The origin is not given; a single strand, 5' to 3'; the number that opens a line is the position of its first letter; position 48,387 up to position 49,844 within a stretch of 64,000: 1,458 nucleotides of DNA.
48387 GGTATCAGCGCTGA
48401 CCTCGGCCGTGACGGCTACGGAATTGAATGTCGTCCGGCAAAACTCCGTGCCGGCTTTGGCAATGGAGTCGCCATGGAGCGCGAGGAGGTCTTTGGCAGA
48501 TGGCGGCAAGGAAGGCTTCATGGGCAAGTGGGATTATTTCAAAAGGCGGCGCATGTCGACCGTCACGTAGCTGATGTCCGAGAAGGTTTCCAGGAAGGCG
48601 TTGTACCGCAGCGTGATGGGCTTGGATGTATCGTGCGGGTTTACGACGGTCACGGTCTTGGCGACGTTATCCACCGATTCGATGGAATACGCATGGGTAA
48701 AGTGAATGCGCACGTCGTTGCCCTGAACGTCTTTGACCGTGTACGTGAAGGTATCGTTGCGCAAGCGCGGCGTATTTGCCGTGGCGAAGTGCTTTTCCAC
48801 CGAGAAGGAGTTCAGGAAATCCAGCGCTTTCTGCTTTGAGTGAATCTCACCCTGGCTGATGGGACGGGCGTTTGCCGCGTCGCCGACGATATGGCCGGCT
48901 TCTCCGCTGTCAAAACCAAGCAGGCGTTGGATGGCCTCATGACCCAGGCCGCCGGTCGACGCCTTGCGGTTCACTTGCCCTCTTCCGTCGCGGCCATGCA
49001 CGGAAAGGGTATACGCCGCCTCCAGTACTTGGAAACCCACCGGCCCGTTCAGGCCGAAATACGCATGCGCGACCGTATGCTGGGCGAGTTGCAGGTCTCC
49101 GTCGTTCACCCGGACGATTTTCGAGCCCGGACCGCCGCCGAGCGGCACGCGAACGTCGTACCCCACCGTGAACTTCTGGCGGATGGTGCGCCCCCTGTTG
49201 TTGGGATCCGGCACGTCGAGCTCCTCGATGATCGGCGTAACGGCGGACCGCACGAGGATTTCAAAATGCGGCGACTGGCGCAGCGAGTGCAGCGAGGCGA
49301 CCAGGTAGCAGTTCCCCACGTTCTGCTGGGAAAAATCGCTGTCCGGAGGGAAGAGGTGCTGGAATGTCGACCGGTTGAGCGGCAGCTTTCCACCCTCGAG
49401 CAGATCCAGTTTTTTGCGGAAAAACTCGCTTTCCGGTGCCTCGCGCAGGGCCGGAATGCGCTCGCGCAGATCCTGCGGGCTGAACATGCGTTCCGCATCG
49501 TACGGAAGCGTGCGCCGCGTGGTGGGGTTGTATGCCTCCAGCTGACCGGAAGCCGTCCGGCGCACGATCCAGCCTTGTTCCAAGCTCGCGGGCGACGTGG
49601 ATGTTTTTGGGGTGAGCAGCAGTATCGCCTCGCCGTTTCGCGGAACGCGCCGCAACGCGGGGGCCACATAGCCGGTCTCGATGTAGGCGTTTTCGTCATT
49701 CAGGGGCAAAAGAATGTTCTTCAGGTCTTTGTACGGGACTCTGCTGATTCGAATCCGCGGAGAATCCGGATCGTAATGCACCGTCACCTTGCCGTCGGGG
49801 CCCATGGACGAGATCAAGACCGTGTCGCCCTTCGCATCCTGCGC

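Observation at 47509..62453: Divergent twin-operon locus built around two giant mid-anchored proteins, candidate novel surface/effector system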

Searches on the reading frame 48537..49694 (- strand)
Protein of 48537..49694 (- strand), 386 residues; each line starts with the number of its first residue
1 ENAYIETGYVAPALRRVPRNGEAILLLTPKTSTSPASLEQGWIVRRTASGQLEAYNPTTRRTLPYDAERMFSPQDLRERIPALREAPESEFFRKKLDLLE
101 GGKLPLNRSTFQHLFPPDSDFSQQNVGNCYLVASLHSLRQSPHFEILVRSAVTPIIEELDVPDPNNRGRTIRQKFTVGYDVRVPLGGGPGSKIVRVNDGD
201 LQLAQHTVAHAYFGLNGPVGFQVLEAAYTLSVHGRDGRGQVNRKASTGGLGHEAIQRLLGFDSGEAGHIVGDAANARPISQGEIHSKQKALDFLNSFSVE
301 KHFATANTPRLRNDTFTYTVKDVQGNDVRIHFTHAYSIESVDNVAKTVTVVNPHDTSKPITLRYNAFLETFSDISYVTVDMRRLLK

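Call 30: search_solved_structures(query=A4, max_evalue=10, show_alignments=3)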
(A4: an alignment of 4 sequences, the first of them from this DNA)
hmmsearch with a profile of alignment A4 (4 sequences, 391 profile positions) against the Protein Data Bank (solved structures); distinct sequences matched with E-value up to 10: 1.
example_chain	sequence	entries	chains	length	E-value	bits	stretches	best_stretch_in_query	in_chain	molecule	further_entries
8pjy_A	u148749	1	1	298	1.8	10.7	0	53-72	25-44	SAKe6EEref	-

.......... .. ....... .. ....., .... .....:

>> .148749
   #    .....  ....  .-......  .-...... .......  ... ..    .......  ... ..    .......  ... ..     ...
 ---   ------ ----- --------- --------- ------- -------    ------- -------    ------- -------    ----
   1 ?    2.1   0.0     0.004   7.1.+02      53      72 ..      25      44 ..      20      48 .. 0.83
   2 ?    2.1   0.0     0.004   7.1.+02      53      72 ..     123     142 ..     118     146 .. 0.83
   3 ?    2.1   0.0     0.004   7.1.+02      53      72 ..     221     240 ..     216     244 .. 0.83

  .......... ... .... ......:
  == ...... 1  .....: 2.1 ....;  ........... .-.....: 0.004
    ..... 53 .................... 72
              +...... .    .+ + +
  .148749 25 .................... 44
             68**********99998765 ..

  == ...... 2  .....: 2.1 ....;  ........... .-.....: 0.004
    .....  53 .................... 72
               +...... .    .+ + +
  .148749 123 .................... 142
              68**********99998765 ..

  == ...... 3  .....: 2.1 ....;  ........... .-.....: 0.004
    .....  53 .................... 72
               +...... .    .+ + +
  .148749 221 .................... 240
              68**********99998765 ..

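Call 40: predict_structure(alignment_id=A4)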
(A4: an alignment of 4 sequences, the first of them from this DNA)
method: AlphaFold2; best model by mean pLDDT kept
length: 386 residues; sequences in the alignment: 4
mean_pLDDT: 46.6   pTM: 0.39
mean pLDDT of the five models: 46.6, 45.8, 45.1, 43.6, 41.3
residues with pLDDT >= 90: 7; 70-90: 57; 50-70: 67; < 50: 255
segments of 3 or more residues with pLDDT < 50: 1-44, 65-159, 173-266, 272-277, 379-386
pLDDT, mean of each block of 10 residues (from residue 1): 22 27 26 27 51 51 47 35 37 41 38 38 30 32 29 41 59 43 34 34 25 28 39 34 36 42 50 50 70 73 66 67 86 72 86 61 89 64 35
secondary structure, 60 per line:
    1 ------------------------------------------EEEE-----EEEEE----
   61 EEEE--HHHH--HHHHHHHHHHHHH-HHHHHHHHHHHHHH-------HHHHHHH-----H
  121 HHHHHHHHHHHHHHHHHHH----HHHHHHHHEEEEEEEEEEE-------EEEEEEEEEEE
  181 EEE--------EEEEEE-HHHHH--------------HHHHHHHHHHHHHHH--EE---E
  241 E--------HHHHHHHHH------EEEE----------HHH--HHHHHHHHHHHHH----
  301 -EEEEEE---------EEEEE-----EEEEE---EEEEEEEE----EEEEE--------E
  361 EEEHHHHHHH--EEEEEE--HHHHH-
elements in order: E43-46 E52-56 E61-64 H67-70 H73-85 H87-100 H108-114 H120-139 H144-151 E152-162 E170-183 E192-197 H199-203 H218-232 H250-258 E265-268 H284-296 E302-307 E317-321 E327-331 E335-342 E347-351 E360-363 H364-370 E373-378 H381-385

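Call 41: search_protein_families(library=pfam, alignment_id=A4, max_evalue=10)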
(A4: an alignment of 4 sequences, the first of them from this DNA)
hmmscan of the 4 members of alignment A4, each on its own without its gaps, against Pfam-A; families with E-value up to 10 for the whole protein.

A. member 1, seq(386 aa): 2 families
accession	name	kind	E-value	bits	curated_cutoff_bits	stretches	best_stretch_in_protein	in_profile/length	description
PF00648.27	Peptidase_C2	-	0.0061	16.1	23.8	1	119-143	48-72/297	Calpain family cysteine protease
PF09633.15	DUF2023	-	0.11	13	27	1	286-346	9-69/101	Protein of unknown function (DUF2023)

B. families by the number of members that match (of 4 scanned): 3 families
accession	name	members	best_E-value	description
PF00648.27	Peptidase_C2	4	2.8e-05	Calpain family cysteine protease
PF08563.16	P53_TAD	2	0.0023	P53 transactivation motif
PF09633.15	DUF2023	1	0.11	Protein of unknown function (DUF2023)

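Call 47: fold_search(model_id=the predicted structure, library=pdb)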
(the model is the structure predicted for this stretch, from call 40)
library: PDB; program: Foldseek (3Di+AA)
matches with E <= 10: 473; with E <= 0.001: 3
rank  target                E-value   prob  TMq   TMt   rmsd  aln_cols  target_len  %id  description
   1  6p3q_A                5.1e-04  1.00  0.29  0.32  14.1       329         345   11  Calpain-5 (CAPN5) Protease Core (PC) (released 2020-02-05)
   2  6p3q_B                7.5e-04  1.00  0.29  0.32  15.5       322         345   12  Calpain-5 (CAPN5) Protease Core (PC) (released 2020-02-05)
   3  1df0_A                9.9e-04  0.99  0.24  0.16  18.2       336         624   15  Crystal structure of M-Calpain (released 2000-06-21)
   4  1kxr_A                1.3e-03  0.97  0.25  0.29  17.6       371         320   13  Crystal Structure of Calcium-Bound Protease Core of Calpain I (released 2002-03-20)
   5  2p0r_A                1.5e-03  0.99  0.25  0.30  15.1       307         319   14  Structure of Human Calpain 9 in complex with Leupeptin (released 2007-03-20)
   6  1tl9_A                1.5e-03  0.96  0.24  0.29  17.8       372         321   14  High resolution crystal structure of calpain I protease core in complex with leupeptin (released 2004-11-02)
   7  1mdw_B                3.0e-03  0.95  0.24  0.28  18.3       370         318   12  Crystal Structure of Calcium-Bound Protease Core of Calpain II Reveals the Basis for Intrinsic Inactivation (released 2003-04-29)
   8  6bkj_C                4.3e-03  0.85  0.20  0.24  16.4       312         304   12  Crystal Structure of Human Calpain-3 Protease Core in Complex with Leupeptin (released 2018-02-07)
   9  6bdt_A                4.6e-03  0.97  0.25  0.30  14.7       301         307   14  Crystal Structure of Human Calpain-3 Protease Core Mutant-C129S (released 2018-02-07)
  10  6bjd_C                4.8e-03  0.93  0.24  0.29  15.4       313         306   14  Crystal Structure of Human Calpain-3 Protease Core in Complex with E-64 (released 2018-02-07)
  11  1u5i_A                6.3e-03  0.82  0.22  0.15  18.0       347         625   15  Crystal Structure analysis of rat m-calpain mutant Lys10 Thr (released 2005-01-18)
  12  6bgp_C                8.8e-03  0.96  0.26  0.31  14.8       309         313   13  Crystal Structure of Human Calpain-3 Protease Core Mutant-C129A (released 2018-02-07)
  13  6bgp_A                9.3e-03  0.95  0.26  0.31  14.8       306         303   13  Crystal Structure of Human Calpain-3 Protease Core Mutant-C129A (released 2018-02-07)
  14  6bgp_B                9.8e-03  0.91  0.26  0.31  15.0       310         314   14  Crystal Structure of Human Calpain-3 Protease Core Mutant-C129A (released 2018-02-07)
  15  6bdt_C                1.2e-02  0.94  0.25  0.30  14.7       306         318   14  Crystal Structure of Human Calpain-3 Protease Core Mutant-C129S (released 2018-02-07)
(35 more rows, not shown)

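Call 91: find_related_loci(query=A4, collection=viral_contigs, flank=8000)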
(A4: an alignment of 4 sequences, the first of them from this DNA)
Query A4 (386 aa) in viral_contigs; peptide patterns used: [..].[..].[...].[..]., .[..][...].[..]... (x = any residue, [..] = any of these).
84 stretches matched a pattern, but none encodes a relative of the query by tblastn (E <= 1e-3).
